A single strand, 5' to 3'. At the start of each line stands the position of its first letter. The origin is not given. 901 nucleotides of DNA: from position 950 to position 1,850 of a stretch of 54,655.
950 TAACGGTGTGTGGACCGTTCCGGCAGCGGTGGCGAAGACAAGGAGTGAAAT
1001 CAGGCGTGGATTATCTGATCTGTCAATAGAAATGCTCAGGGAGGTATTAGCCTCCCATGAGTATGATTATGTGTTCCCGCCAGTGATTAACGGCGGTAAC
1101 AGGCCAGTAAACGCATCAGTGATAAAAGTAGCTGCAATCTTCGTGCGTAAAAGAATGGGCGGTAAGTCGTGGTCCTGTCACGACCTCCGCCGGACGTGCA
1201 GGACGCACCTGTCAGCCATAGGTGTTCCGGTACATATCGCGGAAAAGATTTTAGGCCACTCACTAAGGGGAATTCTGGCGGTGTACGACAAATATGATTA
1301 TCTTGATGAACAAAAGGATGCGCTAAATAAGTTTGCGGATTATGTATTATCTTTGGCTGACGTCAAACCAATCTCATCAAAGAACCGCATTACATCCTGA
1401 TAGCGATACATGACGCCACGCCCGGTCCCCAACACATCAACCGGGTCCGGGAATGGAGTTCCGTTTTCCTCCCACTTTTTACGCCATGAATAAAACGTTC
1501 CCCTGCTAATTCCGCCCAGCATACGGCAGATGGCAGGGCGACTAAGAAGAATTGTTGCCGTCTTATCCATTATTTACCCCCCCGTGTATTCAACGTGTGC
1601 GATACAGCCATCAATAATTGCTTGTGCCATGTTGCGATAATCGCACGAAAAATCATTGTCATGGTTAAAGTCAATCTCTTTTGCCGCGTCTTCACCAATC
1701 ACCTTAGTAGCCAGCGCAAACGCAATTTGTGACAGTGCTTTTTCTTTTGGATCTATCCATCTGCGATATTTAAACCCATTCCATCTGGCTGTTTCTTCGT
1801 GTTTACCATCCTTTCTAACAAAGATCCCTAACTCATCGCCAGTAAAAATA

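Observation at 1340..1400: Convergent 61-bp overlap of the integrase and AlpA-like gene 3' ends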

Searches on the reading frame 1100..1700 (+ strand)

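Call 18: search_protein_families(library=phrogs, proteins=[L005:2695-2910:-], max_evalue=0.01)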
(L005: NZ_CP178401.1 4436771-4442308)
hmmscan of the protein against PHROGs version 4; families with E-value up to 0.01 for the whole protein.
L005:2695-2910:- (72 aa): 1 family
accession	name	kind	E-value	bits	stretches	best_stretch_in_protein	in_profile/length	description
phrog_4745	-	DNA, RNA and nucleotide metabolism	0.0004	21.2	1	8-68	31-86/107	DNA binding protein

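Call 19: search_protein_families(library=ncbifam, proteins=[L005:2695-2910:-], max_evalue=0.1)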
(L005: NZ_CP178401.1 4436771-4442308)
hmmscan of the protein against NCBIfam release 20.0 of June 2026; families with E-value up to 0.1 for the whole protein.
L005:2695-2910:- (72 aa): 0 families

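Call 56: search_protein_families(library=pfam, proteins=[L005:2695-2910:-, L007:2656-2883:-], max_evalue=5)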
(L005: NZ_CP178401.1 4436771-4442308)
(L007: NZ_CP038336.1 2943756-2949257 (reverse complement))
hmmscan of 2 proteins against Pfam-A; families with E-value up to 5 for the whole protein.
L005:2695-2910:- (72 aa): 1 family
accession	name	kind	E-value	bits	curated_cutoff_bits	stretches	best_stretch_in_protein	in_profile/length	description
PF05930.18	Phage_AlpA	-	0.19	12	21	1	10-45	5-34/51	Prophage CP4-57 regulatory protein (AlpA)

L007:2656-2883:- (76 aa): 2 families
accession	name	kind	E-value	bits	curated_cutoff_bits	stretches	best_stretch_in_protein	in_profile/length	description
PF13518.12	HTH_28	-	0.014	15.9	25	1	20-37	23-40/52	Helix-turn-helix domain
PF13384.12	HTH_23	-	0.054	13.8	24.6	1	9-37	18-45/50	Homeodomain-like domain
